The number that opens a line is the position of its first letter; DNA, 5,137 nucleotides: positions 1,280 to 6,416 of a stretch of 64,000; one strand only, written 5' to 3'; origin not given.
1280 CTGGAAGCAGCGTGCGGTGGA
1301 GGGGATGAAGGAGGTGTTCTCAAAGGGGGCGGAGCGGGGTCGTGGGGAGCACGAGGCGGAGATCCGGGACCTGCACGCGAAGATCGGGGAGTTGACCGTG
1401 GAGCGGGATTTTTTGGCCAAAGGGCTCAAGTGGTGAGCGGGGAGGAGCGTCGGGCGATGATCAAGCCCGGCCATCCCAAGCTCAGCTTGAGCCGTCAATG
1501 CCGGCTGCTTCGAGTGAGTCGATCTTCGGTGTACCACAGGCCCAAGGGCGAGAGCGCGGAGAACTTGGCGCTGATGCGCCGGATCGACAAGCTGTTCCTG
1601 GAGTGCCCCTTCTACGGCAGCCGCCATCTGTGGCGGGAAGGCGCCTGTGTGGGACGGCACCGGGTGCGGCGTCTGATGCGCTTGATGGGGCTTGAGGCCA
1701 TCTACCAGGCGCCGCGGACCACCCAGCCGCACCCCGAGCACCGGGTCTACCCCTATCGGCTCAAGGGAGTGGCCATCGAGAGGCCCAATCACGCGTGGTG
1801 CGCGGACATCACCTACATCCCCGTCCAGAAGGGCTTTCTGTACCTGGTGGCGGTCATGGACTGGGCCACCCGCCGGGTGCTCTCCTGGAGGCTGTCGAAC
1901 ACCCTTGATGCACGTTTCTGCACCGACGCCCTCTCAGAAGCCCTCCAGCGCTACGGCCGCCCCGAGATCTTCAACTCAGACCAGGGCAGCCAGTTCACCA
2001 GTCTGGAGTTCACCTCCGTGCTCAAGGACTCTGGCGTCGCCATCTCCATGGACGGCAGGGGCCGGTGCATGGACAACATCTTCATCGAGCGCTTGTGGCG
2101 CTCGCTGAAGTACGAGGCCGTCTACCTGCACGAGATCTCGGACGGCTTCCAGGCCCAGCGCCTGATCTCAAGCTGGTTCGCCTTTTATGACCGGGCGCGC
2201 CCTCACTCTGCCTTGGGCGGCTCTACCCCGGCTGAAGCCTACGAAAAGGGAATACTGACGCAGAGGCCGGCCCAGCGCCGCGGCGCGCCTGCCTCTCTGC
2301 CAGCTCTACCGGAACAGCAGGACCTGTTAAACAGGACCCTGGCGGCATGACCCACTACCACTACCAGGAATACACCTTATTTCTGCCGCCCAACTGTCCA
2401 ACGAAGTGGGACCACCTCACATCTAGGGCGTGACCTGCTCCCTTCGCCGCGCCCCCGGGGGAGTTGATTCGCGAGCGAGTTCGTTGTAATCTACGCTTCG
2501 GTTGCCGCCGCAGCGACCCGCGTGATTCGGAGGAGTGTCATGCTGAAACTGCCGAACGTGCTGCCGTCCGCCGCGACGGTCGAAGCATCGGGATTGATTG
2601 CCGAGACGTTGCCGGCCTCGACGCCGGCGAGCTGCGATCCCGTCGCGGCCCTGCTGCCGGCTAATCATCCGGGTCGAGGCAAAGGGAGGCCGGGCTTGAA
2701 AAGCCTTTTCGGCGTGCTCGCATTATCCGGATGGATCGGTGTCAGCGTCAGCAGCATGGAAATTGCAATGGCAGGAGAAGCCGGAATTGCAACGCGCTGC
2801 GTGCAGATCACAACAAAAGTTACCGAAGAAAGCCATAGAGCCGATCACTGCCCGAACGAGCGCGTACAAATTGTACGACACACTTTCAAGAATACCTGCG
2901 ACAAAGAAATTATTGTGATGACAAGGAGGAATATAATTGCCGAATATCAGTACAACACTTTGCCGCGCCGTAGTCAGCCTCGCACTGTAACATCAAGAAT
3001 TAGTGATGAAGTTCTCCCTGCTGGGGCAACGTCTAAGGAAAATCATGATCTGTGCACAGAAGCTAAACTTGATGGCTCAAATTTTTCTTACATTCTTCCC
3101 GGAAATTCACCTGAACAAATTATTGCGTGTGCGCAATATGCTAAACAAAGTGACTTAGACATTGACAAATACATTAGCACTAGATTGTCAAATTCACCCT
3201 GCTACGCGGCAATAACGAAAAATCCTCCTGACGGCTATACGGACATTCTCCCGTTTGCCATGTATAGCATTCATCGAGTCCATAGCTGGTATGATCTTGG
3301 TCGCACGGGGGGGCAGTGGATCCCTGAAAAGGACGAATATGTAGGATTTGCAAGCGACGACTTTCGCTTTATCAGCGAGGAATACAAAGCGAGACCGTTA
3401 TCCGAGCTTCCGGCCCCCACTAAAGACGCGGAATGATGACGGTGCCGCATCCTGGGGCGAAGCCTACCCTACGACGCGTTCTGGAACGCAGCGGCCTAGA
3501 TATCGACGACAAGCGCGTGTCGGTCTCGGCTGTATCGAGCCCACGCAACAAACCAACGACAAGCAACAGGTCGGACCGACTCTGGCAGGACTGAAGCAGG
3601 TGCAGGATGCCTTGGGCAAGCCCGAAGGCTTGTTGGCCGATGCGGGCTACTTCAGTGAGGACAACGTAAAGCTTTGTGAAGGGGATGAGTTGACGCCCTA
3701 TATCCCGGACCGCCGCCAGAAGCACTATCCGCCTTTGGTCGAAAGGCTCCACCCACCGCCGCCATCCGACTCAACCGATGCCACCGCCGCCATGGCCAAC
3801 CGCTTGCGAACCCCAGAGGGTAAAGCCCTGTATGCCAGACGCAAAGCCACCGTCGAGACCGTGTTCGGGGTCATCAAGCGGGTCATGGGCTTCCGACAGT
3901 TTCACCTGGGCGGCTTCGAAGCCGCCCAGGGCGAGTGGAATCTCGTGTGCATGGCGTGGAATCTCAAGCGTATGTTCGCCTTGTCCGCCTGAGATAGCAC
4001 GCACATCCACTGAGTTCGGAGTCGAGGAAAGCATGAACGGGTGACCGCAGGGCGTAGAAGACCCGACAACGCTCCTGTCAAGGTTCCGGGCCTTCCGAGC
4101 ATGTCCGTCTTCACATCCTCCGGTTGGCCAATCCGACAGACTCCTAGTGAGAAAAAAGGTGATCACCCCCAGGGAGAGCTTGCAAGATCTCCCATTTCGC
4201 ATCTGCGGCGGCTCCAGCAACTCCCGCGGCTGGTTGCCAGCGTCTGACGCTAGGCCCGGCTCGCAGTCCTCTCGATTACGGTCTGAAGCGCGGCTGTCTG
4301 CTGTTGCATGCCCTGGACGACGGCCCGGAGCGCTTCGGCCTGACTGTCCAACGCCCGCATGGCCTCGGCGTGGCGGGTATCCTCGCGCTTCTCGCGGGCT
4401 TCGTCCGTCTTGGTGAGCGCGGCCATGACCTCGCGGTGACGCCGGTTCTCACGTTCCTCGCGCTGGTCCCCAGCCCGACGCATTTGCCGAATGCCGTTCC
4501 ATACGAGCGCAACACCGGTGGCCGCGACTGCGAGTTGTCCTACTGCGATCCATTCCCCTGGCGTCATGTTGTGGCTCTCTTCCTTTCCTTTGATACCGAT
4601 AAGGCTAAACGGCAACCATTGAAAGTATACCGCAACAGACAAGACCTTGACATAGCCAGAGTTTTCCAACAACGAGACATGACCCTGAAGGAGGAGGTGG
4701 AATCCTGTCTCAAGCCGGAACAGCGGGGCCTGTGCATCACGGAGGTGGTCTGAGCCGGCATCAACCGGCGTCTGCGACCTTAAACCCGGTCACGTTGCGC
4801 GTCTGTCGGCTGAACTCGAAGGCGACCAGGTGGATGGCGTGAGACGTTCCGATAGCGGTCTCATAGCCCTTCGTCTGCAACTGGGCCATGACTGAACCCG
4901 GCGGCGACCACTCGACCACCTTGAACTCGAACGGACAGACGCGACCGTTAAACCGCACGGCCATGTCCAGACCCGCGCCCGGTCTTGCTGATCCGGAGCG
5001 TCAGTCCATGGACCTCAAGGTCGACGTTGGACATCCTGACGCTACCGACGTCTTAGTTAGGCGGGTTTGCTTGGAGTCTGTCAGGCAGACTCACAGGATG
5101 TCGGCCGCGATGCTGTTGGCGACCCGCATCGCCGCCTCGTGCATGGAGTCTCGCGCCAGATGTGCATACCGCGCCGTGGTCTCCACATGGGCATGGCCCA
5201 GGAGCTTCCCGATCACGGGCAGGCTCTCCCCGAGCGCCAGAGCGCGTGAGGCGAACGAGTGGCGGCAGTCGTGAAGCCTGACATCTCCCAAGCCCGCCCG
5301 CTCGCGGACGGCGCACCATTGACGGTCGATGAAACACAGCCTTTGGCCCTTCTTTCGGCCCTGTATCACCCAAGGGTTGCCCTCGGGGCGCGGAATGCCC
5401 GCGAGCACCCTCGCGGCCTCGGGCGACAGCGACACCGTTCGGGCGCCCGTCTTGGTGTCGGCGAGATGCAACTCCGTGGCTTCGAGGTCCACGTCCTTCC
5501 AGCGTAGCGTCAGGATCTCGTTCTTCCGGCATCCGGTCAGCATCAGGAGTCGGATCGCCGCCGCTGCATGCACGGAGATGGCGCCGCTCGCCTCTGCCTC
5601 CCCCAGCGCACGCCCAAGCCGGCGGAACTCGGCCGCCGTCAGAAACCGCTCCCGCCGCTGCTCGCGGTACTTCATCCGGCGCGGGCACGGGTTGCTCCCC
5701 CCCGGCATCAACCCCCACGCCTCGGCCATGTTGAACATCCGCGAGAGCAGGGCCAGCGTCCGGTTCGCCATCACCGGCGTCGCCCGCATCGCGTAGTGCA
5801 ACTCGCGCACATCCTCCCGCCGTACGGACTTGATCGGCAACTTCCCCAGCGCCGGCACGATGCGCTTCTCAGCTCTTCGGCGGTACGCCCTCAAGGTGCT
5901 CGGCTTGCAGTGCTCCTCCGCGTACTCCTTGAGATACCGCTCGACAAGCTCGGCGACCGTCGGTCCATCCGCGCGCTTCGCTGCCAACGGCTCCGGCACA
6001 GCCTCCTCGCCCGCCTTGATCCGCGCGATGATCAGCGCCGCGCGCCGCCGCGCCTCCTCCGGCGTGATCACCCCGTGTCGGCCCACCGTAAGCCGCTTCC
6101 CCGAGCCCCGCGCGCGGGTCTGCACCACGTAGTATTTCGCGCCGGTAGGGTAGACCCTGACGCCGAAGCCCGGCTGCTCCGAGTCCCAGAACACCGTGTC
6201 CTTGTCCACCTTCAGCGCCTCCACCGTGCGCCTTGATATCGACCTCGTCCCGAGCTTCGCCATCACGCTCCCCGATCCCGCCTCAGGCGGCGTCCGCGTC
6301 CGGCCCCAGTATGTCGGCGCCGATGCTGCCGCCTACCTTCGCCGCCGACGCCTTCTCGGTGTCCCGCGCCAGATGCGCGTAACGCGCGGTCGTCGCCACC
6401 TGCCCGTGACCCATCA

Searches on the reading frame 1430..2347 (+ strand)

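Call 89: search_protein_families(library=pfam, proteins=[window:1430-2347:+], max_evalue=0.00001)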
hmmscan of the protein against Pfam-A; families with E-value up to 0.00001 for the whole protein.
window:1430-2347:+ (306 aa): 3 families
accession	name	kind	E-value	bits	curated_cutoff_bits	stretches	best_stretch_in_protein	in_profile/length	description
PF00665.32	rve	-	1.2e-24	86.9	32.6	1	117-213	2-102/102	Integrase core domain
PF13683.12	rve_3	-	1.3e-16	60.5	26.5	1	202-267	2-67/67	Integrase core domain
PF13276.12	HTH_21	-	6.4e-09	36.4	28.1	1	45-93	3-57/60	HTH-like domain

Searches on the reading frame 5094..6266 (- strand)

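Call 89: search_protein_families(library=pfam, proteins=[window:5094-6266:-], max_evalue=0.00001)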
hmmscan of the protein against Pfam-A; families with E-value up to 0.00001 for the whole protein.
window:5094-6266:- (391 aa): 4 families
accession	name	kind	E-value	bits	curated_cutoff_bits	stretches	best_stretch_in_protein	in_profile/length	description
PF00589.27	Phage_integrase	-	6e-22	78.7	27.1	1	208-371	2-169/172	Phage integrase family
PF14659.12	Phage_int_SAM_3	-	1.1e-10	42.1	22.6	1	103-156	1-53/58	Phage integrase, N-terminal SAM-like domain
PF13356.12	Arm-DNA-bind_3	-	2.1e-10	41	27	1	13-88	4-75/83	Arm DNA-binding domain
PF22022.2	Phage_int_M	-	1.5e-06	28.8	27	1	106-187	3-85/96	Phage integrase central domain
